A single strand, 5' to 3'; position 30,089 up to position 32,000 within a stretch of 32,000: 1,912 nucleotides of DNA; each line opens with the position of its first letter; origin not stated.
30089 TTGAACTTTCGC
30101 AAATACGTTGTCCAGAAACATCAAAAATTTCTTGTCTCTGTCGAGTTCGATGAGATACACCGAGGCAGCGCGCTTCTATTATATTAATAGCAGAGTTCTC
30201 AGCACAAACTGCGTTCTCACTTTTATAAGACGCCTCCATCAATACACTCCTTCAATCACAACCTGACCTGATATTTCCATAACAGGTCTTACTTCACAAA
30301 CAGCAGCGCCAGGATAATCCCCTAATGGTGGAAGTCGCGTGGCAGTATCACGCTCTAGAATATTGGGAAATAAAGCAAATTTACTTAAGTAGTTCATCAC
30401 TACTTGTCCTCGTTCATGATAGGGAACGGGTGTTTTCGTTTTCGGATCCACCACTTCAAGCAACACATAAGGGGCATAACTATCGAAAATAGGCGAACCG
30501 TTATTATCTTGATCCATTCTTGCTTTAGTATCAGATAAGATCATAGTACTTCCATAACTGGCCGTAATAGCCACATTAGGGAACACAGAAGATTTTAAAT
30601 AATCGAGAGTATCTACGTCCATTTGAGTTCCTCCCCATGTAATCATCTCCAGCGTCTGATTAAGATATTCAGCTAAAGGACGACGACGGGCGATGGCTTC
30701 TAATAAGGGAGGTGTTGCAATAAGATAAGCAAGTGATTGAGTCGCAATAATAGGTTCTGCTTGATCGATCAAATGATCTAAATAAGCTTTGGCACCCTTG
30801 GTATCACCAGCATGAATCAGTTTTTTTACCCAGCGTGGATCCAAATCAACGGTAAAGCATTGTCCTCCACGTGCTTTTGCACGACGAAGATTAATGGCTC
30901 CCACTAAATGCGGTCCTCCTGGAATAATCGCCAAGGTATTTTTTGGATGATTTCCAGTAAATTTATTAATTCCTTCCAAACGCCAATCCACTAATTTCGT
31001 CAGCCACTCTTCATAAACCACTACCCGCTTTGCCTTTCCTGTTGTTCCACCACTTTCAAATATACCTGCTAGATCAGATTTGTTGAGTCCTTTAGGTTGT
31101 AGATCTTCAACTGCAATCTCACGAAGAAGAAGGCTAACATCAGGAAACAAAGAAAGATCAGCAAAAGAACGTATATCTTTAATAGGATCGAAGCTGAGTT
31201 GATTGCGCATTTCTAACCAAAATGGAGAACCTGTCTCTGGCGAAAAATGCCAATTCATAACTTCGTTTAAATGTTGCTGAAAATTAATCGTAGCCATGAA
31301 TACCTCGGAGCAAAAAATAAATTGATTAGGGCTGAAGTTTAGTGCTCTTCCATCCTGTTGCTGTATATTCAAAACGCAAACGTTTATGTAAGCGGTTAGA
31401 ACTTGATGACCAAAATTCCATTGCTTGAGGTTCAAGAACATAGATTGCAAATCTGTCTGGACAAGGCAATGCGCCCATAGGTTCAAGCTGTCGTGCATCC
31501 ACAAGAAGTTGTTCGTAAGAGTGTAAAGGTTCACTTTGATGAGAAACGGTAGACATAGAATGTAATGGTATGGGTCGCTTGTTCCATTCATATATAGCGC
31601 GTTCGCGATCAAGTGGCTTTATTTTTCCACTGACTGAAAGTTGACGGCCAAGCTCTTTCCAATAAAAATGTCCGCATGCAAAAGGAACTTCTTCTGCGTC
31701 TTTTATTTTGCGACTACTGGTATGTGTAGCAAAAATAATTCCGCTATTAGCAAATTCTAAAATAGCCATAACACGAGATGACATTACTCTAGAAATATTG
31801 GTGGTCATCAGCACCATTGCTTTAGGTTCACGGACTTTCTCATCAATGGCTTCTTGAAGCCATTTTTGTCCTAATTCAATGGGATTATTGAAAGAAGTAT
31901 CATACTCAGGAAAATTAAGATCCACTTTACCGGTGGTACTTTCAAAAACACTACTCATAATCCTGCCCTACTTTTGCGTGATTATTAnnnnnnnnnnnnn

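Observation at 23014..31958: Complete phenazine-type biosynthetic operon in a Legionellales-like, effector-bearing genome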

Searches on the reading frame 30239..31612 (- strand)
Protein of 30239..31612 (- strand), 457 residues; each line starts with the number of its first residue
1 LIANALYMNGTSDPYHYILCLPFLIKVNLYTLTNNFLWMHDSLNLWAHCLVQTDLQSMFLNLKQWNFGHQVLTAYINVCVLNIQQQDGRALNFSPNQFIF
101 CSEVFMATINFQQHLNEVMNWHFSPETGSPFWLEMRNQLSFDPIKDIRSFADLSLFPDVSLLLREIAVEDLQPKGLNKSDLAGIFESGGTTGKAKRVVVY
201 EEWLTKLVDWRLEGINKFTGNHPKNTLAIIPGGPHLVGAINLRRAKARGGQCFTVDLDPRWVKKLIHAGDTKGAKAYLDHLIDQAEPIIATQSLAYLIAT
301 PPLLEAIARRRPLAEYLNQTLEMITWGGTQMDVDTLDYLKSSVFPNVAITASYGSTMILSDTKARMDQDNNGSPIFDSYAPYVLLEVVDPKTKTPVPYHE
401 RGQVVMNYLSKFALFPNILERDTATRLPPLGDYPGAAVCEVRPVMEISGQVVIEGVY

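Call 3: search_protein_families(library=pfam, proteins=[window:30239-31612:-], max_evalue=0.01)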
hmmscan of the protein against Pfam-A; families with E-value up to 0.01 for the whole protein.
window:30239-31612:- (457 aa): 1 family
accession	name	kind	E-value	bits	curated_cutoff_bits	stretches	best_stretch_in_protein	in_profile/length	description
PF00501.34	AMP-binding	-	1.1e-08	34.7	29.9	1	288-406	251-374/384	AMP-binding enzyme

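Call 4: search_protein_families(library=ncbifam, proteins=[window:30239-31612:-], max_evalue=0.01)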
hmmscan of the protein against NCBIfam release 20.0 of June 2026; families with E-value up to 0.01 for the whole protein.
window:30239-31612:- (457 aa): 3 families
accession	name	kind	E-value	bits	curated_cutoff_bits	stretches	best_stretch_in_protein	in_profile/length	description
NF045666.1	DVU1553_fam_AMP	equivalog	1.8e-05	24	300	1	185-411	95-294/331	DVU_1553 family AMP-dependent CoA ligase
NF041878.1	paak_haloarch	equivalog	0.00011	20.9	700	0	385-414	262-291/427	phenylacetate--CoA ligase PaaK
TIGR01733.1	AA-adenyl-dom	subfamily_domain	0.00014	20.8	317.4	1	285-405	204-323/409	amino acid adenylation domain-containing protein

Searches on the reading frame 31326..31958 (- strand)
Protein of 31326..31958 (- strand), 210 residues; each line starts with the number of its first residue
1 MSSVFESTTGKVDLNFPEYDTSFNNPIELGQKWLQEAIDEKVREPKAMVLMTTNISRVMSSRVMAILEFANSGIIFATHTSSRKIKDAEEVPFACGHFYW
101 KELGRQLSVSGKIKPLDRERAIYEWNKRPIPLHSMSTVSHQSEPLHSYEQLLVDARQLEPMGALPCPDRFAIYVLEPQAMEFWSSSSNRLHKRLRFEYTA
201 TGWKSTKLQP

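Call 13: search_protein_families(library=pfam, proteins=[window:31326-31958:-], max_evalue=0.01)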
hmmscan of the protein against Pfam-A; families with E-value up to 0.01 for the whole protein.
window:31326-31958:- (210 aa): 3 families
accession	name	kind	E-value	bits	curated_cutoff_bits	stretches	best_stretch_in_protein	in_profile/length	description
PF10590.14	PNP_phzG_C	-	3.4e-11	43.3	27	1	173-210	4-42/42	Pyridoxine 5'-phosphate oxidase C-terminal dimerisation region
PF01243.27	PNPOx_N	-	3.4e-07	31.1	28.1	1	34-158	1-116/120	Pyridoxamine 5'-phosphate oxidase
PF16242.11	Pyrid_ox_like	-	0.0027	17.6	28.8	0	37-125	5-95/149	Pyridoxamine 5'-phosphate oxidase like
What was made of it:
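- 31326..31958 (-): phzG: FMN-dependent oxidase that oxidises the tricyclic intermediate. Call 13: PNPOx_N plus PNP_phzG_C.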

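Call 42: search_solved_structures(query=window:31326-31958:-, max_evalue=0.00001, show_alignments=2)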
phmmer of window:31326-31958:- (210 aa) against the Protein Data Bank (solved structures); distinct sequences matched with E-value up to 0.00001: 15.
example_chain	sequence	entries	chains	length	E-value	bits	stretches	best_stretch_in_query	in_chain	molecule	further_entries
4hmw_A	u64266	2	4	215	1.9e-54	187.6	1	3-210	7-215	Pyridoxamine 5'-phosphate oxidase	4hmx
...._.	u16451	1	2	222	1.3e-43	152.2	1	4-210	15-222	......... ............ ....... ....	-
4hms_A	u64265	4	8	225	1.4e-43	152.1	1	4-210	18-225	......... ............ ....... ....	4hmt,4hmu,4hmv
1t9m_A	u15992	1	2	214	3.1e-43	151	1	3-210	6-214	probable pyridoxamine 5'-phosphate oxidase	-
1nrg_A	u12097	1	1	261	4e-25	91.8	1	21-197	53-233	pyridoxine 5'-phosphate oxidase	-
8qyt_A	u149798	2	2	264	4.2e-25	91.8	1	21-197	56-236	Pyridoxine-5'-phosphate oxidase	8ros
31de_A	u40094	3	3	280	5e-25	91.5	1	21-197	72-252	Pyridoxine-5'-phosphate oxidase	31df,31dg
6h00_A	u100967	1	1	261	1.5e-24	90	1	21-197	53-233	Pyridoxine-5'-phosphate oxidase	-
8qyw_A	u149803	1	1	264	2.1e-24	89.5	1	21-197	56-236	Pyridoxine-5'-phosphate oxidase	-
3hy8_A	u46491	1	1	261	4.4e-24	88.5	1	21-196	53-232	Pyridoxine-5'-phosphate oxidase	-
2a2j_A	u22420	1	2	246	1.2e-20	77.2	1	15-196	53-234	Pyridoxamine 5'-phosphate oxidase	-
1dnl_A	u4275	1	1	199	1.5e-18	70.4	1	25-210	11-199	PYRIDOXINE 5'-PHOSPHATE OXIDASE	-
1g76_A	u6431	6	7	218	1.9e-18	70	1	25-210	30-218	PYRIDOXINE 5`-PHOSPHATE OXIDASE | PYRIDOXINE 5'-PHOSPHATE OXIDASE | Pyridoxamine 5'-phosphate oxidase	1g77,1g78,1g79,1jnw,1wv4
1ci0_A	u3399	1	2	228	1.3e-16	64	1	23-210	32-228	PROTEIN (PNP OXIDASE)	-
6ylz_AAA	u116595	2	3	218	1.6e-16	63.7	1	25-210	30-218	Pyridoxine/pyridoxamine 5'-phosphate oxidase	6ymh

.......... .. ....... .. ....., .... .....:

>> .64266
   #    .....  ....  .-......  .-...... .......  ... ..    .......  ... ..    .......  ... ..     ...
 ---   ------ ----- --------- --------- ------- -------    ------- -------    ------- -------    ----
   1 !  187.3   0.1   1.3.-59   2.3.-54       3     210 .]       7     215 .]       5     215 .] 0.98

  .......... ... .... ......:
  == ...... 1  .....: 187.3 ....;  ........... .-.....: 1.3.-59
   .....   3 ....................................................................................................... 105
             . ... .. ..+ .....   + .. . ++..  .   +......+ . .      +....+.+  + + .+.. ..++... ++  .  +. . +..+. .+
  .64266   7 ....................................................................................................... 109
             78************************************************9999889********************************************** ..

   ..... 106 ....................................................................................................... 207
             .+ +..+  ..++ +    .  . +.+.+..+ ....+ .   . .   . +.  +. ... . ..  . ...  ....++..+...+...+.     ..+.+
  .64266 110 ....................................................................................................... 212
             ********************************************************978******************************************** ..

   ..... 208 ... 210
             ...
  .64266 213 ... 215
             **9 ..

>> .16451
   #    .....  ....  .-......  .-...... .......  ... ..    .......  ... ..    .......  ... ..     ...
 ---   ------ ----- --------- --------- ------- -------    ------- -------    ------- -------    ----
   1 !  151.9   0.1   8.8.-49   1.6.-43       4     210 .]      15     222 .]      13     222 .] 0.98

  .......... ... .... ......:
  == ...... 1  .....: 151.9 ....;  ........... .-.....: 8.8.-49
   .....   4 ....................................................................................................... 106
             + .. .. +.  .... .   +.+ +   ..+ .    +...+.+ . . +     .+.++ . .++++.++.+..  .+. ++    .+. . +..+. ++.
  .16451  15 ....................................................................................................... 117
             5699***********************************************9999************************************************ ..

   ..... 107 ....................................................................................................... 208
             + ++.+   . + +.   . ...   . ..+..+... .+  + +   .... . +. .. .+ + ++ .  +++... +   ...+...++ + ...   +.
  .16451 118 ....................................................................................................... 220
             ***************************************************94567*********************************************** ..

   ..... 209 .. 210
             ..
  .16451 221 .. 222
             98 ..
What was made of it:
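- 31326..31958 (-): Call 42: PDB 4HMW 188 bits and PhzG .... 152 bits over the full length.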

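Call 47: search_protein_families(library=ncbifam, proteins=[window:31326-31958:-], max_evalue=0.01)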
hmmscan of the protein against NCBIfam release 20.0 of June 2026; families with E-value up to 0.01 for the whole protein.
window:31326-31958:- (210 aa): 3 families
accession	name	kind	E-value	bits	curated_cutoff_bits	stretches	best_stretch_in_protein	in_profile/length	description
NF038138.1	phena_PhzG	equivalog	4.6e-67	225.8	270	1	7-210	1-206/206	phenazine biosynthesis FMN-dependent oxidase PhzG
TIGR00558.3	pdxH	equivalog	1.3e-38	132.5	180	1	25-210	1-190/190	pyridoxamine 5'-phosphate oxidase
NF004231.0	PRK05679.1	subfamily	1.6e-37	129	129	1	22-210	22-213/213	pyridoxal 5'-phosphate synthase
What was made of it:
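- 31326..31958 (-): Call 47: NCBIfam phena_PhzG 226 bits, the best model but below the 270-bit cut-off.
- On Core phenazine (phz) biosynthetic cluster: Calls 13, 42 and 47: the best matches are PhzG structures and the NCBIfam PhzG model.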
